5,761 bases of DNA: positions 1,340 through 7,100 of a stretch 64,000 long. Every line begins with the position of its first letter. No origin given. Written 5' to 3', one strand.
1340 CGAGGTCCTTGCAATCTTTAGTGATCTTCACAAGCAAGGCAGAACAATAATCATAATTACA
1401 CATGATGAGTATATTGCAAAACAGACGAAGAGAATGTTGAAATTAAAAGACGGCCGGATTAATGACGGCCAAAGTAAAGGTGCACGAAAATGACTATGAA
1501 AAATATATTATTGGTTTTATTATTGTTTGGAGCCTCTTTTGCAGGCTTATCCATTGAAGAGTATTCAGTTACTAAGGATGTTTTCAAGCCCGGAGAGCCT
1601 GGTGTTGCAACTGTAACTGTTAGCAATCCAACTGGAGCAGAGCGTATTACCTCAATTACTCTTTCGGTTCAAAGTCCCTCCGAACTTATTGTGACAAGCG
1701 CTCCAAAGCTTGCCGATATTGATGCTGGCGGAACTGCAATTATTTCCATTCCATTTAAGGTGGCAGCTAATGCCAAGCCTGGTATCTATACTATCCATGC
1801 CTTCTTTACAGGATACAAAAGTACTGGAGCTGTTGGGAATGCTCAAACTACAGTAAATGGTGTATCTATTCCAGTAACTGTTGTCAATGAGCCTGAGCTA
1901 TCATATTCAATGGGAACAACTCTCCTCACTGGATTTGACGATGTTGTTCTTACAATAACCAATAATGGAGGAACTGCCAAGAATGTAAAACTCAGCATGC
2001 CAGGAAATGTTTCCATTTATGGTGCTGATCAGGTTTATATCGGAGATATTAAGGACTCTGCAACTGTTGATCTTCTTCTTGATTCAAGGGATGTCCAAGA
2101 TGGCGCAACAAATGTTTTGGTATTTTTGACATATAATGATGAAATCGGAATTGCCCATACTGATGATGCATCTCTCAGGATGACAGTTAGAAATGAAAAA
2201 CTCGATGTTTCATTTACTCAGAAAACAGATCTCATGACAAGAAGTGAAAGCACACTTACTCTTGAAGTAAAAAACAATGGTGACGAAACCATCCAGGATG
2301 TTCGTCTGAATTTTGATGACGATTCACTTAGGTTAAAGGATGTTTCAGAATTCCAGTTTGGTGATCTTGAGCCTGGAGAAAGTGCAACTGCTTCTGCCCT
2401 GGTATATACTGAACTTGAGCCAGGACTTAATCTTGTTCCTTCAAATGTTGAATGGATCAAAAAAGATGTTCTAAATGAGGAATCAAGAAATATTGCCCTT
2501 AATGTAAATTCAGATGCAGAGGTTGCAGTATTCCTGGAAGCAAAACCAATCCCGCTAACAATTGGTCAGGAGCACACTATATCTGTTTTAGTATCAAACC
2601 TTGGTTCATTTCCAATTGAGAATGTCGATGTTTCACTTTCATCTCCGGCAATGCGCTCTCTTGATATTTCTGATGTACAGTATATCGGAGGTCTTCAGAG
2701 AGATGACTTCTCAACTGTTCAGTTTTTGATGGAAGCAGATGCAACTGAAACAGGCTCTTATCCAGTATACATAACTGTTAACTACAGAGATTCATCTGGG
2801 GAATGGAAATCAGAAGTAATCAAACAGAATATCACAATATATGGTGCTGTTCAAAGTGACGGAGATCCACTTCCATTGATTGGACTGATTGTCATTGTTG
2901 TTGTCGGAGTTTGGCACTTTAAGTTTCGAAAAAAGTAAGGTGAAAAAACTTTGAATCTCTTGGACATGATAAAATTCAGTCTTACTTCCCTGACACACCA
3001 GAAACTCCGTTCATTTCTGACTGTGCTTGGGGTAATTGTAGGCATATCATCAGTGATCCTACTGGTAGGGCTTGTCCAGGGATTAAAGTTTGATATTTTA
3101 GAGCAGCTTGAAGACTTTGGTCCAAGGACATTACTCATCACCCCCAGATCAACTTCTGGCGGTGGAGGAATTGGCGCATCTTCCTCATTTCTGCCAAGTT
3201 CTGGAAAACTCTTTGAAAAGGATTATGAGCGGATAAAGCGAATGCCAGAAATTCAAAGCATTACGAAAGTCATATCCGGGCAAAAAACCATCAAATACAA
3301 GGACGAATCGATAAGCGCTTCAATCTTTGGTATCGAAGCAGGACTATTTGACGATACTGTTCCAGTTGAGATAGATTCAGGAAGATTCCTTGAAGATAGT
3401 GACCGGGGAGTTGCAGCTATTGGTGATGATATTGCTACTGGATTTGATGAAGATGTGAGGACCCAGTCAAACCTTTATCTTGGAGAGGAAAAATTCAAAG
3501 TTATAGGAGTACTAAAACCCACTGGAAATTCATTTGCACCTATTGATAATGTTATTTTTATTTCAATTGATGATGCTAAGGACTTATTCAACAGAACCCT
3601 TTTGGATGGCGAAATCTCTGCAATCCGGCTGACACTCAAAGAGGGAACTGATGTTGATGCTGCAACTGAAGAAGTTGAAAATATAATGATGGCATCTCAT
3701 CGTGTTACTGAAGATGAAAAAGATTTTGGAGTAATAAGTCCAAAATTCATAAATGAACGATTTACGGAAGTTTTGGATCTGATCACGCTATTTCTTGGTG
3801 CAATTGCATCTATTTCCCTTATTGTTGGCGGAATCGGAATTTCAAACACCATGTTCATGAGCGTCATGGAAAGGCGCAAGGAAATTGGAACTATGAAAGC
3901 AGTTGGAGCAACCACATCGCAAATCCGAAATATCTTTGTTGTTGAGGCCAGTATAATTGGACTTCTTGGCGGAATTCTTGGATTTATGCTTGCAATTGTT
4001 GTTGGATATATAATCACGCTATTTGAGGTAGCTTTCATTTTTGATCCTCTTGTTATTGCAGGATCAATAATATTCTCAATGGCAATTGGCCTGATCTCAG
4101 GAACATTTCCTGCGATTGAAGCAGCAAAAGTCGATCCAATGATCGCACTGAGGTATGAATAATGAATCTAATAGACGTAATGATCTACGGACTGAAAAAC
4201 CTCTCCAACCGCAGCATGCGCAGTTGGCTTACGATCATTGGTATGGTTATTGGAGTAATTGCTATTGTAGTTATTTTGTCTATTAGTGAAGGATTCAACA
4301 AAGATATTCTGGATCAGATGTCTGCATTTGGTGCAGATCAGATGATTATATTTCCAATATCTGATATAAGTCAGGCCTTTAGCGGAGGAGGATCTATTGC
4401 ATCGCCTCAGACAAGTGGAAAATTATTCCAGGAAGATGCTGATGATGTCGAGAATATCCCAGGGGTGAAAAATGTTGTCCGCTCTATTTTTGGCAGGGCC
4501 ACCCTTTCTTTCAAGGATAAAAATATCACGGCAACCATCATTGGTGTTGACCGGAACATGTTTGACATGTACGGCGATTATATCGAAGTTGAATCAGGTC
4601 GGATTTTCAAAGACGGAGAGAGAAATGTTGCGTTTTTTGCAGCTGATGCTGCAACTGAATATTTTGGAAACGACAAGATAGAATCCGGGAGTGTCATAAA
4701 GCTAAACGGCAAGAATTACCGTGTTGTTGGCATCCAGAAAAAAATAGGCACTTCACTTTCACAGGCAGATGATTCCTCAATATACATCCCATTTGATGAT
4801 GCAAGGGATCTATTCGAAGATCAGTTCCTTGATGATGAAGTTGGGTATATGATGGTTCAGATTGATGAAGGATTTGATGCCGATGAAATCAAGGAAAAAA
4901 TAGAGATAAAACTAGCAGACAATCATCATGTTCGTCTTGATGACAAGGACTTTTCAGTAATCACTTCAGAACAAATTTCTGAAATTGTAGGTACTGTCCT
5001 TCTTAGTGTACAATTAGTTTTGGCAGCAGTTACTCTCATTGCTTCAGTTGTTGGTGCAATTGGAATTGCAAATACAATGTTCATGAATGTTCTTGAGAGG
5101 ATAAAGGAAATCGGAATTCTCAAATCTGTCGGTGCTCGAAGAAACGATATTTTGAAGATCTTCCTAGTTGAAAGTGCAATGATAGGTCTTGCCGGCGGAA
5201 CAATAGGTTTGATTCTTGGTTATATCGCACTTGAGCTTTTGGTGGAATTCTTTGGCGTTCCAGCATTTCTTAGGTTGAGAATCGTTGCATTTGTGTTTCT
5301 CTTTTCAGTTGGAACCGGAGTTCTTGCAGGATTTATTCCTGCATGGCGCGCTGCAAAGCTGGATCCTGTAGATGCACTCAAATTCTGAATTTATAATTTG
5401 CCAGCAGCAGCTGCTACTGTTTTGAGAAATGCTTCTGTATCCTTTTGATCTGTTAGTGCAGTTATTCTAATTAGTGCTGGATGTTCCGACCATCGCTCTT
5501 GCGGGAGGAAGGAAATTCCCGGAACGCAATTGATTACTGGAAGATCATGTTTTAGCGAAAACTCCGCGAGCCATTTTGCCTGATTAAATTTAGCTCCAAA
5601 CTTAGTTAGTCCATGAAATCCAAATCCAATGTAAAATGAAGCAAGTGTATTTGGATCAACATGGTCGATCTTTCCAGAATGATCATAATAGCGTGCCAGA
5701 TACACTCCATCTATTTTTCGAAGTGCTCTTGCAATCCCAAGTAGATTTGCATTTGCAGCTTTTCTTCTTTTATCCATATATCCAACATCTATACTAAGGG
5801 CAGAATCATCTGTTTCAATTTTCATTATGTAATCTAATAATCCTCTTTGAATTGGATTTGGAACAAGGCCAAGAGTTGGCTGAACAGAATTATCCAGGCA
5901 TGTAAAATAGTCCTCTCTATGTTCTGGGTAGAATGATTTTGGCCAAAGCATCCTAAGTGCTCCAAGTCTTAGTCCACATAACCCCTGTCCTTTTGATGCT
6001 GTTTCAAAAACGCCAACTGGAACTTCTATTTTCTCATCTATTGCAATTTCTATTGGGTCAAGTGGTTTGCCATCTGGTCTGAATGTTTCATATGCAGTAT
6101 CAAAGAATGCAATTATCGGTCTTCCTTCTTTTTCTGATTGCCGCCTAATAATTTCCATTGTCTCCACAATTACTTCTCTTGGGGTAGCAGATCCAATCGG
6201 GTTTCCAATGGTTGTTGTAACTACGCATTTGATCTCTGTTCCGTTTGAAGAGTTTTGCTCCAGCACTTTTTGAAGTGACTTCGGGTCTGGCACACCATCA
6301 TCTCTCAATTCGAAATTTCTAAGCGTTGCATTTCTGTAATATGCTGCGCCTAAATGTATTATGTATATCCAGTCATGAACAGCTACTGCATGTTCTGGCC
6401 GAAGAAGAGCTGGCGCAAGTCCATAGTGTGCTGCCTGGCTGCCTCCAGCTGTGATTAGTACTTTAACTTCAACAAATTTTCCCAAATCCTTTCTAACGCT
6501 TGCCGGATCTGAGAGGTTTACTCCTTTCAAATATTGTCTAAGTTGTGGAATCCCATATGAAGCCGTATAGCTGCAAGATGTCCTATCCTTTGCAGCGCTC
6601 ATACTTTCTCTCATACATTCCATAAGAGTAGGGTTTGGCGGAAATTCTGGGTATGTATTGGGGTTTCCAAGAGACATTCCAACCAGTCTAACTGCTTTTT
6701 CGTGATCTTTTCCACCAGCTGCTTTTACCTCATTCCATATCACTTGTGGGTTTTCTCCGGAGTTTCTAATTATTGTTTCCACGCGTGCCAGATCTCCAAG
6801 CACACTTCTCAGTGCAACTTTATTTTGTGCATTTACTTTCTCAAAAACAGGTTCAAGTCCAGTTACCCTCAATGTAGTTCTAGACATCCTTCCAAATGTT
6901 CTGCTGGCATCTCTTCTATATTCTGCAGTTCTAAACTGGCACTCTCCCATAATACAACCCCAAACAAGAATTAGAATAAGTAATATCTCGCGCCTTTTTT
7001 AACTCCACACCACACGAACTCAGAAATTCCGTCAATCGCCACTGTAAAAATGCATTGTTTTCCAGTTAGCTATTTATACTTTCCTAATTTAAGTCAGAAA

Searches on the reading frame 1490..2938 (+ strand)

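Call 21: search_protein_families(library=pfam, proteins=[window:1490-2938:+])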
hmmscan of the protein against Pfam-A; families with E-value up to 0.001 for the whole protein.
window:1490-2938:+ (482 aa): 3 families
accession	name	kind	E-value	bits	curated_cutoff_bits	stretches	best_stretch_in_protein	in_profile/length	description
PF10633.15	NPCBM_assoc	-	4.3e-14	52.9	24.4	0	357-432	2-77/78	NPCBM-associated, NEW3 domain of alpha-galactosidase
PF07705.17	CARDB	-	2.1e-08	34.7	22.7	0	241-308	8-72/101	CARDB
PF01835.25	MG2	-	0.00054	20.7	32.8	0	29-109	8-81/96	MG2 domain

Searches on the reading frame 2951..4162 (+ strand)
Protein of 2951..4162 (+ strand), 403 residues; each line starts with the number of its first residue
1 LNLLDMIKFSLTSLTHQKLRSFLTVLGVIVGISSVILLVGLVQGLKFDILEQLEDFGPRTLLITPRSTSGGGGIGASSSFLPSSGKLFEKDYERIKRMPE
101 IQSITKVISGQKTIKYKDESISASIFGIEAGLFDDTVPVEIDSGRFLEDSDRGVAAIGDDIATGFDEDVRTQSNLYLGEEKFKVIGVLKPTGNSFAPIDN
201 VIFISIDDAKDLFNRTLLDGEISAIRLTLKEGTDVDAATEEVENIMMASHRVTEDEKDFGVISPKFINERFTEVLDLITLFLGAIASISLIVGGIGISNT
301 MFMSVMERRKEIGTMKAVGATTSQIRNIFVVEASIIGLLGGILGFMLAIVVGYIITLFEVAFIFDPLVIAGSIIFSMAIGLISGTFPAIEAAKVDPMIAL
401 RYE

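Call 80: search_protein_families(library=pfam, proteins=[window:2951-4162:+])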
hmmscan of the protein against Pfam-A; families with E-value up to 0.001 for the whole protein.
window:2951-4162:+ (403 aa): 2 families
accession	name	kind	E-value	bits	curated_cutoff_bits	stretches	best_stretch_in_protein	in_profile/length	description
PF12704.14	MacB_PCD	-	5.3e-31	109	27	1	21-244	1-206/207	MacB-like periplasmic core domain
PF02687.27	FtsX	-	1.1e-20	74.3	25.5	1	284-396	2-120/120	FtsX-like permease C-terminal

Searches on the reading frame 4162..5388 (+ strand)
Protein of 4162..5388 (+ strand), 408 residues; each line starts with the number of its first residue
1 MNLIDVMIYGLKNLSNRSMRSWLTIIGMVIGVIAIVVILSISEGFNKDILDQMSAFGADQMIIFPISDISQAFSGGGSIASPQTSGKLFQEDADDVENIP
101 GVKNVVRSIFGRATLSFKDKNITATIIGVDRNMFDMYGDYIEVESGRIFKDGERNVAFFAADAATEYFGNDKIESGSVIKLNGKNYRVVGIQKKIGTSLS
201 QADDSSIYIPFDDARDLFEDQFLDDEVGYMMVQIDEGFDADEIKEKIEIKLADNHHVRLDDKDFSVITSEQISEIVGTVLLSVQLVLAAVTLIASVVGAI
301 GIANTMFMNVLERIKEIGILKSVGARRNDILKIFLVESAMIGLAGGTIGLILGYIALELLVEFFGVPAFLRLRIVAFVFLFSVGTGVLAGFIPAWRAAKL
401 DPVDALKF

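Call 80: search_protein_families(library=pfam, proteins=[window:4162-5388:+])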
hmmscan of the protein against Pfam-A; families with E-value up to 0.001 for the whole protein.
window:4162-5388:+ (408 aa): 2 families
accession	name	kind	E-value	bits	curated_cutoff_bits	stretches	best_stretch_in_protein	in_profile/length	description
PF12704.14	MacB_PCD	-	3.4e-33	116.1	27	1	21-248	1-205/207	MacB-like periplasmic core domain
PF02687.27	FtsX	-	2.1e-22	79.9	25.5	1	290-402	3-120/120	FtsX-like permease C-terminal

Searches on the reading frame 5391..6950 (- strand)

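Call 21: search_protein_families(library=pfam, proteins=[window:5391-6950:-])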
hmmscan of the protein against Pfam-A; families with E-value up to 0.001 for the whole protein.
window:5391-6950:- (519 aa): 1 family
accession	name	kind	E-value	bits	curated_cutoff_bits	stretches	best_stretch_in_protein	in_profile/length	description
PF00155.27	Aminotran_1_2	-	5.6e-19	69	19.7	1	110-413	20-293/361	Aminotransferase class I and II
